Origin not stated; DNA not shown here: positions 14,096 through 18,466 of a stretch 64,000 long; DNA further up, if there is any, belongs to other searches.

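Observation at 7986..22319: Hybrid NRPS-PKS cluster with a module order I cannot match to a characterised pathway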

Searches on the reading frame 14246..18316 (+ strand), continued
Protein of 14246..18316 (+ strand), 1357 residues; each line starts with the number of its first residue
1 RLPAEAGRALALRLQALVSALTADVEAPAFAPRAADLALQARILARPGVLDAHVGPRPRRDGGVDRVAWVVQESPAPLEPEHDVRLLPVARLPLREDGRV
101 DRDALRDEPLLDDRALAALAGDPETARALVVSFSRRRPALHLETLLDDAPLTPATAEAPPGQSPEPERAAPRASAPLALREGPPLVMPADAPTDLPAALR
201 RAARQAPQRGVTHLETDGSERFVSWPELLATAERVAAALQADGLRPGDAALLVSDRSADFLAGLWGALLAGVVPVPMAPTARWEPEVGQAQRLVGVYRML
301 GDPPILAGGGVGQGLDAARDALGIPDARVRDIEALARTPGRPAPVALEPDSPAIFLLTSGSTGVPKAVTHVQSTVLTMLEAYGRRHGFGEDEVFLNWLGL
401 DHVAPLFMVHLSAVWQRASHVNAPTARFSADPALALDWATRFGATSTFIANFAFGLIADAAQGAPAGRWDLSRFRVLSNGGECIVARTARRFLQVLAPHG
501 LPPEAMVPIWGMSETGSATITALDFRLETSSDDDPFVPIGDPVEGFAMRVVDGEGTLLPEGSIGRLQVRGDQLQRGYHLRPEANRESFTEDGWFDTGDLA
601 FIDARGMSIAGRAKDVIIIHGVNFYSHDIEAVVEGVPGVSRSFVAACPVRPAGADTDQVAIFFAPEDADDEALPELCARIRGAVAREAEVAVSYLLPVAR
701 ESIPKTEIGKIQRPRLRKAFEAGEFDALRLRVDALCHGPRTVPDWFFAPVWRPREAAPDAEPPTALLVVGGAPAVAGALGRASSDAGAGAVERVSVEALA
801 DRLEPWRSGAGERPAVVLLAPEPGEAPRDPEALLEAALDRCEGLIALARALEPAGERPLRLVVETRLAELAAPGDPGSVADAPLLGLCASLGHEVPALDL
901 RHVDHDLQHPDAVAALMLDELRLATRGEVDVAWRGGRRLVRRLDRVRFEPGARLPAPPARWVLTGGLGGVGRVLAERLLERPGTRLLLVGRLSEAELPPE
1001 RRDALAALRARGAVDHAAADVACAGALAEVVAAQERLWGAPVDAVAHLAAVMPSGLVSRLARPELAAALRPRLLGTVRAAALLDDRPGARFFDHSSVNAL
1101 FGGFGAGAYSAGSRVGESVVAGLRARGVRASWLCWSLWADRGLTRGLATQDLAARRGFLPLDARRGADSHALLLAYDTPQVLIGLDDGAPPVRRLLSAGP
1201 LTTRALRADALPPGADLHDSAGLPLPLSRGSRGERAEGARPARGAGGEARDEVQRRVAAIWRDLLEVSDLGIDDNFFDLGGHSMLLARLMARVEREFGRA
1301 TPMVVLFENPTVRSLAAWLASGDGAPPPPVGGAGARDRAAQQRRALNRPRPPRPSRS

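Call 22: find_encoding_contigs(protein=P0127, flank=10000, max_places=2)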
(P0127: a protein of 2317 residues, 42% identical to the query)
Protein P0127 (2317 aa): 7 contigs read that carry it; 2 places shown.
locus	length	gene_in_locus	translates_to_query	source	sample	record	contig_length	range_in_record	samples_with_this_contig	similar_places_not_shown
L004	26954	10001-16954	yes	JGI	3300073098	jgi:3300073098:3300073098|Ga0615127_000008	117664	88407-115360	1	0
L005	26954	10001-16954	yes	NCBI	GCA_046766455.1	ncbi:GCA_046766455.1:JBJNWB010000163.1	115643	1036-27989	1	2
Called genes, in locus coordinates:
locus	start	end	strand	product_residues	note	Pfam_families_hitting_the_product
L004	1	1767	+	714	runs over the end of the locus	PF04413:Glycos_transf_N, PF02606:LpxK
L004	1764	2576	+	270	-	PF03279:Lip_A_acyltrans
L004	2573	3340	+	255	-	PF11306:DUF3108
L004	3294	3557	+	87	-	PF03966:Trm112p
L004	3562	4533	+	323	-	PF13439:Glyco_transf_4, PF13579:Glyco_trans_4_4, PF00534:Glycos_transf_1, PF13692:Glyco_trans_1_4, PF20706:GT4-conflict (weak)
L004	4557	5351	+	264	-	-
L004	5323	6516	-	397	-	-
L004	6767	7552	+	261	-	-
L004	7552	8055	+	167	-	-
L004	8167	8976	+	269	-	-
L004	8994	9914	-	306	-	PF00198:2-oxoacid_dh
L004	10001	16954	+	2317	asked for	PF00501:AMP-binding, PF13193:AMP-binding_C, PF00550:PP-binding, PF00668:Condensation, PF00501:AMP-binding, PF00106:adh_short (weak), PF08659:KR, PF00550:PP-binding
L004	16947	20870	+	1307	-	-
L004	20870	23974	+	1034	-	PF01734:Patatin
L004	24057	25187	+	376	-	PF00266:Aminotran_5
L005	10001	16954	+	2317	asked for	PF00501:AMP-binding, PF13193:AMP-binding_C, PF00550:PP-binding, PF00668:Condensation, PF00501:AMP-binding, PF00106:adh_short (weak), PF08659:KR, PF00550:PP-binding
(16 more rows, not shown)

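Call 23: find_encoding_contigs(protein=P0154, flank=10000, max_places=2)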
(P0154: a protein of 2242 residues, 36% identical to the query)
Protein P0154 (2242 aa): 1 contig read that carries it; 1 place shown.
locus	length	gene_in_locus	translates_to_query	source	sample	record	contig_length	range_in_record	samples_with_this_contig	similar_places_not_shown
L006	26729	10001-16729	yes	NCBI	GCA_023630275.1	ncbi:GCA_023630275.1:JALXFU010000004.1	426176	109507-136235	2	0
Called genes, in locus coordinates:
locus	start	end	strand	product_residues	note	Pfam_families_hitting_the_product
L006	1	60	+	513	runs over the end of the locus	PF08241:Methyltransf_11, PF08242:Methyltransf_12, PF13649:Methyltransf_25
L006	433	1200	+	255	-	PF00072:Response_reg, PF00196:GerE, PF08281:Sigma70_r4_2 (weak)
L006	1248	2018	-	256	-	PF00975:Thioesterase, PF12697:Abhydrolase_6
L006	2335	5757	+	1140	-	PF00668:Condensation, PF00501:AMP-binding, PF13193:AMP-binding_C, PF00550:PP-binding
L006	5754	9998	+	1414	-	PF00109:ketoacyl-synt, PF02801:Ketoacyl-synt_C, PF16197:KAsynt_C_assoc, PF22336:RhiE-like_linker, PF22621:CurL-like_PKS_C, PF00698:Acyl_transf_1, PF08242:Methyltransf_12, PF13489:Methyltransf_23, +4 more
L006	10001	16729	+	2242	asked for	PF00668:Condensation, PF00501:AMP-binding, PF13193:AMP-binding_C (weak), PF00501:AMP-binding, PF00106:adh_short (weak), PF08659:KR, PF00550:PP-binding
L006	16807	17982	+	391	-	PF00144:Beta-lactamase, PF13354:Beta-lactamase2 (faint)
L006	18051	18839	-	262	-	PF09844:DUF2071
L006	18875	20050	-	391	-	PF02515:CoA_transf_3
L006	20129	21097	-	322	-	PF05448:AXE1, PF00326:Peptidase_S9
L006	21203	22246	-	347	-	PF00356:LacI, PF00532:Peripla_BP_1, PF13407:Peripla_BP_4, PF13377:Peripla_BP_3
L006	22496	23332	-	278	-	PF00005:ABC_tran, PF02463:SMC_N (weak), PF13304:AAA_21 (weak)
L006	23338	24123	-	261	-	PF00528:BPD_transp_1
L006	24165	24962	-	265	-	PF10613:Lig_chan-Glu_bd (weak), PF00497:SBP_bac_3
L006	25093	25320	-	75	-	-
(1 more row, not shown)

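Call 71: predict_structure(alignment_id=A3)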
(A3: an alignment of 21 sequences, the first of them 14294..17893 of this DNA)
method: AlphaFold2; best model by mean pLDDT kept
length: 1200 residues; sequences in the alignment: 21
mean_pLDDT: 84.5   pTM: 0.65
mean pLDDT of the five models: 84.5, 83.3, 82.3, 81.3, 81.3
residues with pLDDT >= 90: 607; 70-90: 432; 50-70: 87; < 50: 74
segments of 3 or more residues with pLDDT < 50: 1-13, 95-98, 108-118, 133-157, 344-346, 1189-1200
pLDDT, mean of each block of 10 residues (from residue 1): 40 60 85 87 78 81 71 88 88 55 51 44 85 46 28 46 94 94 97 94 93 97 95 94 95 97 82 83 94 90 91 95 90 94 64 94 95 96 83 96 92 86 96 80 84 94 73 85 92 86 88 72 91 91 91 90 86 90 89 77 63 88 91 68 91 81 88 83 86 74 88 88 87 93 81 85 67 68 86 78 83 91 93 83 90 87 94 89 92 91 88 92 94 84 94 92 92 96 94 96 94 97 96 86 93 94 94 94 89 93 93 94 71 72 90 93 93 87 67 37
secondary structure, 60 per line:
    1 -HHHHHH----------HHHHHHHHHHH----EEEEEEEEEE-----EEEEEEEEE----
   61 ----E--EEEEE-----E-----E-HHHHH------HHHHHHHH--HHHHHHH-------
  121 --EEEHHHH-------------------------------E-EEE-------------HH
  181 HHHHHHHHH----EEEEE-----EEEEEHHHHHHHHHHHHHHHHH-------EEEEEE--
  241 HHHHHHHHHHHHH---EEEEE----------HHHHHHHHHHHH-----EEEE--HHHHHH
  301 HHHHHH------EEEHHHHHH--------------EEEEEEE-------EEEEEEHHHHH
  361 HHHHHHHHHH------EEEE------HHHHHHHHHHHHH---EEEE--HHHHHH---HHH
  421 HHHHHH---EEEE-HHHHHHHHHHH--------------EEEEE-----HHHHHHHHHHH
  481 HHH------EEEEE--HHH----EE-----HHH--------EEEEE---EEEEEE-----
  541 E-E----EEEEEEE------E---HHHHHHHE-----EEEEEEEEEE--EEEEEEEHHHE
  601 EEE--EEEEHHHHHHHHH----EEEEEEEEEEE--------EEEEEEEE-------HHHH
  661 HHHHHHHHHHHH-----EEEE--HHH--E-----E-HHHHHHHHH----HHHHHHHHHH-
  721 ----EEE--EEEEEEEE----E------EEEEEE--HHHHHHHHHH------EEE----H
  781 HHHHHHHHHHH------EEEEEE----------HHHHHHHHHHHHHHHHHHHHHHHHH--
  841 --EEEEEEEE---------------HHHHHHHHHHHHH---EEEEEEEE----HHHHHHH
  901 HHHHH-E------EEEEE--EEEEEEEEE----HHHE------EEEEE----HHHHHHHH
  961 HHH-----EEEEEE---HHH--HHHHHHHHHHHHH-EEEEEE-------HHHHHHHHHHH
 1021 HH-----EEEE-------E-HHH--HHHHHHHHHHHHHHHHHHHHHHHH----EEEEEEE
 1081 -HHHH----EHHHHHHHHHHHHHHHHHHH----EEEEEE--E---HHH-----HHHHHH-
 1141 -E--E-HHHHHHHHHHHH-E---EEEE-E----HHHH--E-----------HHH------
elements in order (helices of 4 or more, strands of 3 or more residues): H2-7 H18-28 E33-42 E48-56 E68-72 H86-90 H97-104 H107-113 E123-125 H126-129 E163-165 H179-189 E194-198 E204-208 H209-225 E233-238 H241-253 E257-261 H272-283 E289-292 H295-306 E313-315 H316-321 E336-342 E350-355 H356-370 E377-380 H387-399 E403-406 H409-414 H418-426 E430-433 H435-445 E460-464 H470-483 E490-494 E522-526 E530-535 E548-554 H565-571 E578-587 E590-596 E600-603 E606-609 H610-618 E623-633 E642-649 H657-672 E678-681 H697-705 H710-719 E725-727 E730-737 E749-754 H757-766 E773-775 H780-791 E798-803 H814-838 E843-850 H866-878 E882-889 H894-905 E914-918 E921-929 E944-948 H953-963 E969-974 H983-995 E997-1002 H1010-1022 E1028-1031 H1046-1069 E1074-1080 H1082-1085 H1091-1109 E1114-1119 H1134-1139 H1147-1158 E1164-1167 H1174-1177

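Call 73: fold_search(model_id=the predicted structure, library=pdb)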
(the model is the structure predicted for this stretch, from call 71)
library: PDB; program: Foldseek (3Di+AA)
matches with E <= 10: 1952; with E <= 0.001: 1743
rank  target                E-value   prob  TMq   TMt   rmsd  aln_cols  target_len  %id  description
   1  6ulw_A                8.7e-81  1.00  0.58  0.59   8.7      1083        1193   26  Adenylation, ketoreductase, and pseudo Asub multidomain structure of a keto acid-selecting NRPS module (released 2020-02-19)
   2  6ulw_C                1.7e-80  1.00  0.59  0.59   8.5      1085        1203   26  Adenylation, ketoreductase, and pseudo Asub multidomain structure of a keto acid-selecting NRPS module (released 2020-02-19)
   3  6ulw_B                4.4e-80  1.00  0.63  0.62  18.3      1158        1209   26  Adenylation, ketoreductase, and pseudo Asub multidomain structure of a keto acid-selecting NRPS module (released 2020-02-19)
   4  6ulw_D                2.2e-78  1.00  0.61  0.62   8.0      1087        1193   26  Adenylation, ketoreductase, and pseudo Asub multidomain structure of a keto acid-selecting NRPS module (released 2020-02-19)
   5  4r0m_A                6.7e-53  1.00  0.42  0.76   4.2       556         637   31  Structure of McyG A-PCP complexed with phenylalanyl-adenylate (released 2015-04-15)
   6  4r0m_B                3.1e-51  1.00  0.41  0.85   4.6       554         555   31  Structure of McyG A-PCP complexed with phenylalanyl-adenylate (released 2015-04-15)
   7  6ulx                  1.1e-47  1.00  0.37  0.77   7.4       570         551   29  Adenylation domain of a keto acid-selecting NRPS module bound to keto acyl adenylate space group P43212 (released 2020-02-19)
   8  6uly_B                1.6e-46  1.00  0.37  0.81   6.0       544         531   31  Adenylation domain of a keto acid-selecting NRPS module bound to keto acyl adenylate space group P212121 (released 2020-02-19)
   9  6uly_A                1.4e-45  1.00  0.38  0.80   5.0       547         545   30  Adenylation domain of a keto acid-selecting NRPS module bound to keto acyl adenylate space group P212121 (released 2020-02-19)
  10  7r7e_A                1.7e-39  1.00  0.40  0.80   4.5       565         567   24  Synechococcus Olefin Synthase FAAL domain in complex with AMP and pyrophosphate (released 2022-07-06)
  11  7r7f_A                3.8e-39  1.00  0.40  0.80   4.6       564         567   25  Synechococcus Olefin Synthase FAAL domain R336A in complex with stearoyl adenylate and pyrophosphate (released 2022-07-06)
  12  5ey8_F                5.7e-37  1.00  0.38  0.72   5.3       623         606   25  Structure of FadD32 from Mycobacterium smegmatis complexed to AMPC20 (released 2015-12-16)
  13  7r7g_A                6.0e-37  1.00  0.39  0.79   4.6       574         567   24  Synechococcus Olefin Synthase FAAL domain A229I/R336A in complex with palmitoyl adenylate and pyrophosphate (released 2022-07-06)
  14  5d6j_A                7.9e-37  1.00  0.40  0.73   4.8       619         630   25  Crystal structure of a mycobacterial protein (released 2016-03-02)
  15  5ey8_D                1.1e-36  1.00  0.38  0.72   5.4       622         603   24  Structure of FadD32 from Mycobacterium smegmatis complexed to AMPC20 (released 2015-12-16)
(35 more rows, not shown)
